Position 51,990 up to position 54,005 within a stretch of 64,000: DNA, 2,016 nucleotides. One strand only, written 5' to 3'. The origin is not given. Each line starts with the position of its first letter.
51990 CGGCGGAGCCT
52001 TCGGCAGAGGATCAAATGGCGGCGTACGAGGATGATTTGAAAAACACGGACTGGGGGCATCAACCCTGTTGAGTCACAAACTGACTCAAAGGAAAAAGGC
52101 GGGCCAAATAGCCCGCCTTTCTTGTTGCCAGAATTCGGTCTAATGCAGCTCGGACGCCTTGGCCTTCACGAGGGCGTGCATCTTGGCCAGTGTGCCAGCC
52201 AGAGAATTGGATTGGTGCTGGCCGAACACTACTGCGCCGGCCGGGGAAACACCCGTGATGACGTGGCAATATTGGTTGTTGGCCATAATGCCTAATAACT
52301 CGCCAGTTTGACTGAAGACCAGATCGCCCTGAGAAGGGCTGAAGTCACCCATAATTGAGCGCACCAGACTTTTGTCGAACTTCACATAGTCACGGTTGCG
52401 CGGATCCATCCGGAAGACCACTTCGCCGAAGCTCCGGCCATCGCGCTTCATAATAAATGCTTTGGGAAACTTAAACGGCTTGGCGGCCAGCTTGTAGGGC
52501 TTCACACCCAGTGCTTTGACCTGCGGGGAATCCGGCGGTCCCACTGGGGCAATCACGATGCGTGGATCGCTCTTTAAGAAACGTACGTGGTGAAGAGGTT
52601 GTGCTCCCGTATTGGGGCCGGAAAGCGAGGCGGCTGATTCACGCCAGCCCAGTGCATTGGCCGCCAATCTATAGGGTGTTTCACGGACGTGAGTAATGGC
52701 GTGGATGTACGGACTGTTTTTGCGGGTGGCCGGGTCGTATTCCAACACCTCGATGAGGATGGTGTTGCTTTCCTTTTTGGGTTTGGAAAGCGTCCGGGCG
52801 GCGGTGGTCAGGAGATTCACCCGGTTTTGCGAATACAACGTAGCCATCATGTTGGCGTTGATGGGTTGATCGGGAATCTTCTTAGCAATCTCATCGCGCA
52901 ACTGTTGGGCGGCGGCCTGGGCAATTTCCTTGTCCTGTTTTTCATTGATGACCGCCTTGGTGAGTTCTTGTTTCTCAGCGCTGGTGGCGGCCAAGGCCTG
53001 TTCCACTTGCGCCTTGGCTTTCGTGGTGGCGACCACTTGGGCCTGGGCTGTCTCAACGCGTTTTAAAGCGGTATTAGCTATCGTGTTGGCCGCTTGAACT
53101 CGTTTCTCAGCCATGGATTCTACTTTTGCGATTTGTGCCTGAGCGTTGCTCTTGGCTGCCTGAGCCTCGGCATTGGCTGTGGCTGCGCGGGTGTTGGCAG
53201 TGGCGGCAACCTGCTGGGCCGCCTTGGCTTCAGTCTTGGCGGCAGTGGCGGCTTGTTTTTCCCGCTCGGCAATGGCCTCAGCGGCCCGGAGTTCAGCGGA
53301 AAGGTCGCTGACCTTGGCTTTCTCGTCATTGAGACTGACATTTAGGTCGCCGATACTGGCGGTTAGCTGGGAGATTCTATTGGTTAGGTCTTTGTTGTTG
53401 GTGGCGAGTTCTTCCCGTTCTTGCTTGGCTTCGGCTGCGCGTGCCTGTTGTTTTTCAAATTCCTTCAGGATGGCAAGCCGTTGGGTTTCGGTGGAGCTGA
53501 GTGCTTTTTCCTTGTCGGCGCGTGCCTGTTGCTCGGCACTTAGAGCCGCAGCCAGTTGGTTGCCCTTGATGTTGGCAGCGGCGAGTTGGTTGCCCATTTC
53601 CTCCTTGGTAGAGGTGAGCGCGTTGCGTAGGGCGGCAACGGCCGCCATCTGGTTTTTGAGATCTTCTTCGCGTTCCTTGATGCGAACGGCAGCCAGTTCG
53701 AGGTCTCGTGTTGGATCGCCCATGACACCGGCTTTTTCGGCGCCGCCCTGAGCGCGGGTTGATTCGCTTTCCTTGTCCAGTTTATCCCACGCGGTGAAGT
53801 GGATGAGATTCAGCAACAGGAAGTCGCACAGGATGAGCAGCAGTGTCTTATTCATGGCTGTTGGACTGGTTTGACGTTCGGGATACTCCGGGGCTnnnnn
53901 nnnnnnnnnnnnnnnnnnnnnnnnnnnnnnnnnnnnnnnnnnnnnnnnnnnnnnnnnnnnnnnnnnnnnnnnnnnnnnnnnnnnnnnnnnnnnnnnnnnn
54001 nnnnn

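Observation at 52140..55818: Two-gene candidate ion-driven (stator-type) machine: EF-hand-bearing MotA/TolQ/ExbB-like membrane protein plus an Asp-in-TM coiled-coil partner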

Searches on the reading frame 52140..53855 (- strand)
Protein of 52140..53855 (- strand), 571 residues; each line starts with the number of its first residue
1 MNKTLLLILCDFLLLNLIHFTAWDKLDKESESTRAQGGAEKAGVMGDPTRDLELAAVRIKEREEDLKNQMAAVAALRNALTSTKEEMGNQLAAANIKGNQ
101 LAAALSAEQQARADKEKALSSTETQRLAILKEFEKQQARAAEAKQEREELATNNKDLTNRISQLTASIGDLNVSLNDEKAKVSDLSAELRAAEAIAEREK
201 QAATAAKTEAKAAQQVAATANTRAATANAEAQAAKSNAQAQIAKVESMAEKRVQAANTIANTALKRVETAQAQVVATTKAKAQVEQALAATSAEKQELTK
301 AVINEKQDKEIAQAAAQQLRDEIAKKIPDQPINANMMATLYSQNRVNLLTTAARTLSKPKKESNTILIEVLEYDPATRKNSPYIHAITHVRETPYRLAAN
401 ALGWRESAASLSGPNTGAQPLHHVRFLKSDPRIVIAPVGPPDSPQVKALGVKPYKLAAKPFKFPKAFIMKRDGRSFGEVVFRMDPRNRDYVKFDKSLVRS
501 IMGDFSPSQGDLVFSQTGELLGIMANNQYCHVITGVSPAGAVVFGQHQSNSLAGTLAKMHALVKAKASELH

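Call 3: search_protein_families(library=pfam, proteins=[window:52140-53855:-], max_evalue=10)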
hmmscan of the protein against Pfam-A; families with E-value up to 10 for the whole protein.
window:52140-53855:- (571 aa): 1 family
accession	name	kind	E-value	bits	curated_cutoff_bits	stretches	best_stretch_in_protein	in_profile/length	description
PF10473.14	CENP-F_leu_zip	-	0.00079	20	34.5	2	119-215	33-129/140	Leucine-rich repeats of kinetochore protein Cenp-F/LEK1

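Call 4: search_protein_families(library=ncbifam, proteins=[window:52140-53855:-], max_evalue=10)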
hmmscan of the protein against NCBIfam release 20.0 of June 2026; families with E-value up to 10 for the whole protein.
window:52140-53855:- (571 aa): 4 families
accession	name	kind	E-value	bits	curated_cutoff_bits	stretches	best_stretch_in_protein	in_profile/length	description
TIGR02168.1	SMC_prok_B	equivalog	4.9e-05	21.3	567.35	1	66-325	670-928/1181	chromosome segregation protein SMC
TIGR02169.1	SMC_prok_A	equivalog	6.4e-05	20.8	729.4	1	58-246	313-501/1165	chromosome segregation protein SMC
NF045487.1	ASRP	equivalog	0.0035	16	300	1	59-327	137-403/593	archaea-specific SMC-related protein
NF002572.0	PRK02224.1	equivalog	2.7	6.1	1087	1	58-306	195-446/888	DNA double-strand break repair ATPase Rad50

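Call 5: search_protein_families(library=padloc, proteins=[window:52140-53855:-], max_evalue=10)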
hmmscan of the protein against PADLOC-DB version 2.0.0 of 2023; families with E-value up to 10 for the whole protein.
window:52140-53855:- (571 aa): 4 families
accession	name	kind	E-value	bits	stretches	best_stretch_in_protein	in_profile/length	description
PDLC00551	JetC2|JetC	-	0.33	6.7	1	58-322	800-1072/1365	DUF3584 domain; MukB-like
PDLC00583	JetC3|JetC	-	1.4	4.5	1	63-364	797-1092/1471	DUF3584 domain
PDLC00582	JetC3|JetC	-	4.2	3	1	110-362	748-1003/1472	DUF3584 domain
PDLC03868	LmuB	-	7.4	2.7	1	49-235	544-735/1035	-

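Call 7: find_homologous_proteins(query=window:52140-53855:-)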
Query window:52140-53855:- (571 aa): 530 proteins with E <= 0.001 among 8000 candidates; the best 120 are listed.
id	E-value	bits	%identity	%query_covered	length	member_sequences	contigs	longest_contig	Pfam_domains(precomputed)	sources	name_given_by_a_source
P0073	0.0e+0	1192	100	100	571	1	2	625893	-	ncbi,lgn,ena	-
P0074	0.0e+0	1191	100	100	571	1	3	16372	-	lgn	-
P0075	0.0e+0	1189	100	100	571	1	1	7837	-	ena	-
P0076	0.0e+0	1188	100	100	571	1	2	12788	-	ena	-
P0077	0.0e+0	1187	99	100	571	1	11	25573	-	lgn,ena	-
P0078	0.0e+0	1187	99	100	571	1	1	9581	-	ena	-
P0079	0.0e+0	1186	99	100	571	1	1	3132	-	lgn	-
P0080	0.0e+0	1186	99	100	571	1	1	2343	-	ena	-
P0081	0.0e+0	1185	99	100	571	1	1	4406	-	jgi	-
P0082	0.0e+0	1185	99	100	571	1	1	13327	-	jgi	-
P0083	0.0e+0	1184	99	100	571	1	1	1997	-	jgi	jgi:hypothetical protein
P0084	0.0e+0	1184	99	100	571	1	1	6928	-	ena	-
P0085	0.0e+0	1184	99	100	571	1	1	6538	-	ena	-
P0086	0.0e+0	1184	99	100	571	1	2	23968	-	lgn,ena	-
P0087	0.0e+0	1184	99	100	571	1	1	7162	-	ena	-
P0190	5.2e-73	265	34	100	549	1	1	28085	-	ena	-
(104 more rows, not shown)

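Call 27: find_encoding_contigs(protein=P0190, flank=8000, max_places=3)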
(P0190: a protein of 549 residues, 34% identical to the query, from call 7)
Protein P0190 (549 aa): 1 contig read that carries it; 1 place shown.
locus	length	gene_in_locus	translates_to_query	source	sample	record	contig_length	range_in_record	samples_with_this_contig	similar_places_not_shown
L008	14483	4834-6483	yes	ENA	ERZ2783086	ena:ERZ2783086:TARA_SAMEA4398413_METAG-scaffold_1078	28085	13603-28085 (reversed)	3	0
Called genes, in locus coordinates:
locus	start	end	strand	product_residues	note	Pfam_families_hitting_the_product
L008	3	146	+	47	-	?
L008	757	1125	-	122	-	PF12799:LRR_4 (weak)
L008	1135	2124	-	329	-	PF00248:Aldo_ket_red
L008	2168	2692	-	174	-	-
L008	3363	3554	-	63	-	-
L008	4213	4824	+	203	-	-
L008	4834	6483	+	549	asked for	-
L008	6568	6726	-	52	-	-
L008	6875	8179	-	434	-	PF07394:DUF1501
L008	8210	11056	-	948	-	PF07583:PSCyt2, PF07587:PSD1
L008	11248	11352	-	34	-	-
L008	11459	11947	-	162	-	-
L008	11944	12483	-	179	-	PF08534:Redoxin, PF00578:AhpC-TSA, PF00085:Thioredoxin, PF13905:Thioredoxin_8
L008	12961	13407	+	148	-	-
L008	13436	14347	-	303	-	PF07963:N_methyl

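Call 43: predict_structure(alignment_id=A2)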
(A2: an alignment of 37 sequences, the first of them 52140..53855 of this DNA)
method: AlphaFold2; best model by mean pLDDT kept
length: 571 residues; sequences in the alignment: 37
mean_pLDDT: 71.5   pTM: 0.47
mean pLDDT of the five models: 71.5, 70.2, 65.6, 64.1, 63.6
residues with pLDDT >= 90: 89; 70-90: 227; 50-70: 197; < 50: 58
segments of 3 or more residues with pLDDT < 50: 23-50, 170-185
pLDDT, mean of each block of 10 residues (from residue 1): 64 68 46 32 38 64 74 68 62 65 66 57 51 59 66 69 58 41 51 69 72 74 76 78 73 66 60 55 53 51 56 63 66 83 90 84 92 86 93 86 86 86 93 93 88 87 81 78 83 69 71 90 90 91 88 91 88 76
secondary structure, 60 per line:
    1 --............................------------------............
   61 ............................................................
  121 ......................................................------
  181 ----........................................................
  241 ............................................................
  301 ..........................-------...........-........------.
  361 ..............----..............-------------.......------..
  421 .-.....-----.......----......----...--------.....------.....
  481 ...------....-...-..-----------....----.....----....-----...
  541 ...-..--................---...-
elements in order: H3-30 H49-174 H185-326 H334-344 E346-353 E360-374 E379-389 E406-412 E419-421 E423-427 E433-439 H444-449 E454-456 E465-469 E476-483 E490-493 E512-515 E520-524 E529-532 E538-543 H549-564

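Call 47: fold_search(model_id=the predicted structure, library=pdb)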
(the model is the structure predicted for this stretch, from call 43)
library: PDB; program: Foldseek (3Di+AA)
matches with E <= 10: 805; with E <= 0.001: 83
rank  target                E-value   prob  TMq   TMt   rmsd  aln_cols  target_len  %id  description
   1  3k6y                  2.5e-05  1.00  0.20  0.43   8.9       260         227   17  Crystal structure of Rv3671c protease from M. tuberculosis, active form (released 2010-10-13)
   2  3otp_C                3.0e-05  1.00  0.21  0.29   6.2       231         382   12  Crystal structure of the DegP dodecamer with a model substrate (released 2011-01-19)
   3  3otp_D                3.3e-05  1.00  0.21  0.29   6.4       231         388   12  Crystal structure of the DegP dodecamer with a model substrate (released 2011-01-19)
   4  3cs0_A                3.7e-05  1.00  0.21  0.30   6.8       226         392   12  Crystal structure of DegP24 (released 2008-05-27)
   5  3otp_E                5.5e-05  1.00  0.21  0.29   6.4       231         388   12  Crystal structure of the DegP dodecamer with a model substrate (released 2011-01-19)
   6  3pv5_A                5.8e-05  1.00  0.21  0.29  10.5       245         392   14  Structure of Legionella fallonii DegQ (N189G/P190G variant) (released 2011-06-15)
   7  3lgv_C                5.8e-05  1.00  0.20  0.48  11.5       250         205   11  H198P mutant of the DegS-deltaPDZ protease (released 2010-08-25)
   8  3lgv_F                6.1e-05  1.00  0.20  0.47  11.6       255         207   10  H198P mutant of the DegS-deltaPDZ protease (released 2010-08-25)
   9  4a8a_A                6.5e-05  1.00  0.21  0.29  11.5       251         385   12  Asymmetric cryo-EM reconstruction of E. coli DegQ 12-mer in complex with lysozyme (released 2011-12-28)
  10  3lgv_B                6.5e-05  1.00  0.20  0.48  11.7       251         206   11  H198P mutant of the DegS-deltaPDZ protease (released 2010-08-25)
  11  9n7y_C                6.8e-05  1.00  0.22  0.50   6.3       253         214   14  BioSAS-TEVp (C151A, core) bound to TEV protease cleavage peptide (released 2025-07-02)
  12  8kic_A                8.5e-05  1.00  0.20  0.35  11.2       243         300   10  Bacterial serine protease (released 2024-09-04)
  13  4rqy_B                9.0e-05  1.00  0.21  0.38  11.3       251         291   12  RE-REFINED STRUCTURE OF 1TE0 - STRUCTURAL ANALYSIS of DEGS, A STRESS SENSOR OF THE BACTERIAL PERIPLASM (released 2015-03-11)
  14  1soz_C                9.0e-05  1.00  0.21  0.40   6.9       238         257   10  Crystal Structure of DegS protease in complex with an activating peptide (released 2004-06-08)
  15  3qo6_C                9.0e-05  1.00  0.20  0.33  12.2       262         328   13  Crystal structure analysis of the plant protease Deg1 (released 2011-05-04)
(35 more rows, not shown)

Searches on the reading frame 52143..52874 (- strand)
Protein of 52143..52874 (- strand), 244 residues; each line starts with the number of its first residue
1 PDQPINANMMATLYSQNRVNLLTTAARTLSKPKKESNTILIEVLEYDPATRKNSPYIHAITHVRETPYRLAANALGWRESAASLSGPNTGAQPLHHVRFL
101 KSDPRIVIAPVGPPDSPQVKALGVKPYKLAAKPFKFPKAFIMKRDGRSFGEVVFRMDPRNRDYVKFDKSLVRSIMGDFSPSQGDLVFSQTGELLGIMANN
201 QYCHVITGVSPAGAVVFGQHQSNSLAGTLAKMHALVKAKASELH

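Call 61: search_solved_structures(query=A6, max_evalue=10, show_alignments=3)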
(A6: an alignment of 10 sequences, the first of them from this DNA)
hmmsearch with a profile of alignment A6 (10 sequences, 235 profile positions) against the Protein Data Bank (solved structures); distinct sequences matched with E-value up to 10: 0.

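Call 62: search_protein_families(library=pfam, alignment_id=A6, max_evalue=1)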
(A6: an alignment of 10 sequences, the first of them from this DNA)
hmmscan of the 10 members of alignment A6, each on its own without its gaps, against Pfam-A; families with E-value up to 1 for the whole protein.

A. member 1, seq(244 aa): 0 families

B. families by the number of members that match (of 10 scanned): 0 families
